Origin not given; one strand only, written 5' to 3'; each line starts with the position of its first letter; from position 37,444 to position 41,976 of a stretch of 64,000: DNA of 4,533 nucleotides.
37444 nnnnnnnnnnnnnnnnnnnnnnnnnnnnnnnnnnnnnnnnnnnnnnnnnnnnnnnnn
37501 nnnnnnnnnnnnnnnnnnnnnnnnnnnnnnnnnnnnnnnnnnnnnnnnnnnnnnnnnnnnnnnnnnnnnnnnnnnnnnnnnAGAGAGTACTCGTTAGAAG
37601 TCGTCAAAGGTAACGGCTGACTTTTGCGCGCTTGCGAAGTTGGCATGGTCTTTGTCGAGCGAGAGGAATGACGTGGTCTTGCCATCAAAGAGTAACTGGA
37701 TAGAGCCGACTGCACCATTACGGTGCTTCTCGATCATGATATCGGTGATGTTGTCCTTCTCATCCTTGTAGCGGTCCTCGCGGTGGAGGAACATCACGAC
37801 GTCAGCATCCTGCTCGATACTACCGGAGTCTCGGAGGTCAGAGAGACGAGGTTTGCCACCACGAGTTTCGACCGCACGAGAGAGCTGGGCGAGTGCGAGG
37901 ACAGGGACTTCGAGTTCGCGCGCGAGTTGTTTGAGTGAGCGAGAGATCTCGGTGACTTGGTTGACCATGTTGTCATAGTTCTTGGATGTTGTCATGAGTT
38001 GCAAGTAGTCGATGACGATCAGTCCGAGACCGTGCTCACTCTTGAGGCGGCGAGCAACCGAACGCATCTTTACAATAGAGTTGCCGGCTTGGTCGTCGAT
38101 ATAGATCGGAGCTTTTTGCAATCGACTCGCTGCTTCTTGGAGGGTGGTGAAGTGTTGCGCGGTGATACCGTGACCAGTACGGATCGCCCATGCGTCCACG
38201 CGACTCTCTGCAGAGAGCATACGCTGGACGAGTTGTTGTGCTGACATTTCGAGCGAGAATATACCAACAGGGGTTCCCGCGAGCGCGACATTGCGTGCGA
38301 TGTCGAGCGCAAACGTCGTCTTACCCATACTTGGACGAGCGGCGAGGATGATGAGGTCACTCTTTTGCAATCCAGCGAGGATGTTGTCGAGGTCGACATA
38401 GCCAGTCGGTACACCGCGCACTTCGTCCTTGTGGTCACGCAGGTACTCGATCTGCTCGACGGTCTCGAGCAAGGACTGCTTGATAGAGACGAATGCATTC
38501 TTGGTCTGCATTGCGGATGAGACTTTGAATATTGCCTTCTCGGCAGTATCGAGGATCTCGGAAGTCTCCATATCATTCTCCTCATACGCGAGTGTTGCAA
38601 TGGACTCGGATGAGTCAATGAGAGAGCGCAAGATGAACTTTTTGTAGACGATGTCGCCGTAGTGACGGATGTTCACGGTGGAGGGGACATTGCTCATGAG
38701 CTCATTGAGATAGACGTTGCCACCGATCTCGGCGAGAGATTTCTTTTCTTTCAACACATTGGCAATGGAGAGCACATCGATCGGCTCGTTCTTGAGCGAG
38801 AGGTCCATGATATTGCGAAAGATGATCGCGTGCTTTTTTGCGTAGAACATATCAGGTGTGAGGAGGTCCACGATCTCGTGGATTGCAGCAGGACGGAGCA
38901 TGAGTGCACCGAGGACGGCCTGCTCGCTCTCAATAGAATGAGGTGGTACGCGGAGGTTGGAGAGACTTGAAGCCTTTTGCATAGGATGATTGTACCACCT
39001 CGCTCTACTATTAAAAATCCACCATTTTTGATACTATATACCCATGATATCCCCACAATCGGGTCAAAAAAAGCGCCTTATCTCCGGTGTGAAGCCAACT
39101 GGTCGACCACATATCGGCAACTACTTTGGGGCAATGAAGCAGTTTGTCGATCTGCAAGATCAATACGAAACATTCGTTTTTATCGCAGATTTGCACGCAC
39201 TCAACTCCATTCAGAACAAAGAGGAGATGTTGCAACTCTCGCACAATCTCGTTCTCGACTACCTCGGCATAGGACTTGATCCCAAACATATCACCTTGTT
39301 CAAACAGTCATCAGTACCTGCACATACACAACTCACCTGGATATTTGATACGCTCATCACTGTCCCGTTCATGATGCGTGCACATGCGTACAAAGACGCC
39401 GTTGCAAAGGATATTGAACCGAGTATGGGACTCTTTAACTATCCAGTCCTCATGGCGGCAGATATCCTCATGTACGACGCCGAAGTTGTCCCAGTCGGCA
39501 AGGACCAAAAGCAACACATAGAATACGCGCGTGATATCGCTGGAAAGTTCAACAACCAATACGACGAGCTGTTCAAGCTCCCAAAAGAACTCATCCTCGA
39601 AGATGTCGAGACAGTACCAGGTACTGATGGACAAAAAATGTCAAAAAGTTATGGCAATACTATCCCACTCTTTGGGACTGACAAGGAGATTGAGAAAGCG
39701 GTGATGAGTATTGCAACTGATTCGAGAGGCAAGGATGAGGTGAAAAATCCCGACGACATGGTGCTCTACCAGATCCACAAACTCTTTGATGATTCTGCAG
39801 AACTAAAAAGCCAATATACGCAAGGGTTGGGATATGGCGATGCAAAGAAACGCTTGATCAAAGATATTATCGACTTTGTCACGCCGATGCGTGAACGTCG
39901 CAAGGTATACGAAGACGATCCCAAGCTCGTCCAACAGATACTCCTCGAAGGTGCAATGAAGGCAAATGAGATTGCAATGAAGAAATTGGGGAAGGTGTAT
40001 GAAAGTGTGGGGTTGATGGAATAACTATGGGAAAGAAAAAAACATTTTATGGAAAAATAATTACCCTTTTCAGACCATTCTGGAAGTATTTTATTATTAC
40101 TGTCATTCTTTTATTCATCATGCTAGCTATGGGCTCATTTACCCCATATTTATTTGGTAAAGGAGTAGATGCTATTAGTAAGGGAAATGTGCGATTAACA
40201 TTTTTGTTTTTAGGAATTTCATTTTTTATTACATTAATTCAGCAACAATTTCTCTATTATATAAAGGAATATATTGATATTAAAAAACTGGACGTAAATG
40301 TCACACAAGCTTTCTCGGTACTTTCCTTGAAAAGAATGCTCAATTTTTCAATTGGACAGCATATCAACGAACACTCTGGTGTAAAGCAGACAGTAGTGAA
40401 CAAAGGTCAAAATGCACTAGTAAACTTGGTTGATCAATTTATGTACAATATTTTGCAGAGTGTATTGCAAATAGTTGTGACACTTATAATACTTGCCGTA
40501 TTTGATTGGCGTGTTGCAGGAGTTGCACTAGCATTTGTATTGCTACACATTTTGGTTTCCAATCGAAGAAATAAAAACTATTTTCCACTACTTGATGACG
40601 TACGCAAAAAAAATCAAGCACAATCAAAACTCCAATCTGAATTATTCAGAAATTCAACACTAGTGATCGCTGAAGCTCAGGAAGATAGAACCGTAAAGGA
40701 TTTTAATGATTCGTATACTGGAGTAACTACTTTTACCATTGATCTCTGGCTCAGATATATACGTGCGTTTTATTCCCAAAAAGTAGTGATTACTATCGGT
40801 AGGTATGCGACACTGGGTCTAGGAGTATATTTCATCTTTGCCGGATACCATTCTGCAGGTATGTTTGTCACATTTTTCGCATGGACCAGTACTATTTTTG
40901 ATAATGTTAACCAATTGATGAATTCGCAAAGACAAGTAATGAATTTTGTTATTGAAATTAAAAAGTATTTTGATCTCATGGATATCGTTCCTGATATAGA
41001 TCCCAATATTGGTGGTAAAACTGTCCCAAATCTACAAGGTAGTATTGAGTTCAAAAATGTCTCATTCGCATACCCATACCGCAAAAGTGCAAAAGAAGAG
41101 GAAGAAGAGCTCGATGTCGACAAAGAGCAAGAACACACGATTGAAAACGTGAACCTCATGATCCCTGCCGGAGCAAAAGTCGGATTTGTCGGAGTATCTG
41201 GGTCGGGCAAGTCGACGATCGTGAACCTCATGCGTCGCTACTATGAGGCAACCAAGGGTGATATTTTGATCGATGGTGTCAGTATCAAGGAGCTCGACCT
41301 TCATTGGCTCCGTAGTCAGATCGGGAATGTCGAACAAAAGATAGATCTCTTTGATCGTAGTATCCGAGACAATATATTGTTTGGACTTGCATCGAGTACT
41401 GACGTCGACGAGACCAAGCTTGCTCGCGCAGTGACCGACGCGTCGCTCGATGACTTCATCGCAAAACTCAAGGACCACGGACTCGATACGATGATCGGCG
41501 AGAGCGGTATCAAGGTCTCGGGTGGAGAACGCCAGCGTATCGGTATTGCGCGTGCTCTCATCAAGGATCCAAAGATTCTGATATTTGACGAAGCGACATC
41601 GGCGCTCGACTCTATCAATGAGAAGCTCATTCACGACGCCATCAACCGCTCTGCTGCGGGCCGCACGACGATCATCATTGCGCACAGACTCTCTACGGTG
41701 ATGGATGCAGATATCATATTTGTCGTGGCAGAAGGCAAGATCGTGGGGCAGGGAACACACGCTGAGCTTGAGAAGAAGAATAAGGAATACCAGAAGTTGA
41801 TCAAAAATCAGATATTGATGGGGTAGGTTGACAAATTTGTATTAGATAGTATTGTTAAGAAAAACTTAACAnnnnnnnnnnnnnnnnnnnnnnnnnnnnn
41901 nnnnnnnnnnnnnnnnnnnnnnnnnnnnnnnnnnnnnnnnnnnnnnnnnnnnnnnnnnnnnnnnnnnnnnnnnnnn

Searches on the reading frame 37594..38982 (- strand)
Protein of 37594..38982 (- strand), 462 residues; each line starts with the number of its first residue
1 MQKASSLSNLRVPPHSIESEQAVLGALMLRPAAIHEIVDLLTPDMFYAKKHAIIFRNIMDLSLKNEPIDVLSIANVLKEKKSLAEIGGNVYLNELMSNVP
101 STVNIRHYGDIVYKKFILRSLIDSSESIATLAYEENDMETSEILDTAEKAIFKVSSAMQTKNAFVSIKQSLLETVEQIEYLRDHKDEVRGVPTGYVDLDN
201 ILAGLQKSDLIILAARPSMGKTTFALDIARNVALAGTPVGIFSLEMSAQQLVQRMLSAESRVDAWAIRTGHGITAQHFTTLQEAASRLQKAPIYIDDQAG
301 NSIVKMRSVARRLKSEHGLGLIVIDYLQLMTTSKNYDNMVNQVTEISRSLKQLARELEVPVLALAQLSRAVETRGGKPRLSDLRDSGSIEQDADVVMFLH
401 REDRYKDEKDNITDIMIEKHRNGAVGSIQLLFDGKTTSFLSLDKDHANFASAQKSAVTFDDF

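Call 21: search_protein_families(library=pfam, proteins=[window:37594-38982:-], max_evalue=0.00001)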
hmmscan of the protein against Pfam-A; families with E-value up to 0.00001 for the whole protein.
window:37594-38982:- (462 aa): 4 families
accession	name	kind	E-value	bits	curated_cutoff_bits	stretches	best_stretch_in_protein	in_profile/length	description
PF03796.21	DnaB_C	-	1.3e-100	336.5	27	1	190-439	1-253/255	DnaB-like helicase C terminal domain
PF00772.26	DnaB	-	1.6e-33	115.3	23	1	13-113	2-102/103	DnaB-like helicase N terminal domain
PF13481.12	AAA_25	-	4.3e-15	56.3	27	1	203-367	27-190/195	AAA domain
PF06745.19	ATPase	-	7.2e-07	29.2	26.6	1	191-353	1-154/231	KaiC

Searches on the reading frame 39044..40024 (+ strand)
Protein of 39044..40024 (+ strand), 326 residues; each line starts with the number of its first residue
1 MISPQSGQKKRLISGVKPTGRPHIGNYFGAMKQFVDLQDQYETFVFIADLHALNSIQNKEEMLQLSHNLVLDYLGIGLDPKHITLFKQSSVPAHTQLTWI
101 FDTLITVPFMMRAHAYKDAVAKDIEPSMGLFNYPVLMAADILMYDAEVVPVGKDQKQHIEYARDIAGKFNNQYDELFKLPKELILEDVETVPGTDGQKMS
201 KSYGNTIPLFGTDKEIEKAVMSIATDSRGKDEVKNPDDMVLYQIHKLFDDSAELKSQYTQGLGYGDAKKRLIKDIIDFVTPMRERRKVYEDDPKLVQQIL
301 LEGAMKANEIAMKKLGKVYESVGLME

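Call 21: search_protein_families(library=pfam, proteins=[window:39044-40024:+], max_evalue=0.00001)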
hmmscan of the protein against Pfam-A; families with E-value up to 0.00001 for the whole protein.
window:39044-40024:+ (326 aa): 1 family
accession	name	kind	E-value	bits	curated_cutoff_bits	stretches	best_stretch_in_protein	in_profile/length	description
PF00579.31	tRNA-synt_1b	-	1.7e-59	202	21.1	1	9-276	5-288/292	tRNA synthetases class I (W and Y)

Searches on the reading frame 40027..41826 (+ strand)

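Call 21: search_protein_families(library=pfam, proteins=[window:40027-41826:+], max_evalue=0.00001)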
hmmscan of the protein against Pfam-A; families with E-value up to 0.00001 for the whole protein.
window:40027-41826:+ (599 aa): 2 families
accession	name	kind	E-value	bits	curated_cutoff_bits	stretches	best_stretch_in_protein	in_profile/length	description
PF00005.33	ABC_tran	-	1.7e-30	106.9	25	1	373-525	2-137/137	ABC transporter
PF00664.28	ABC_membrane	-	6.3e-10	39.6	28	1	22-291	1-271/274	ABC transporter transmembrane region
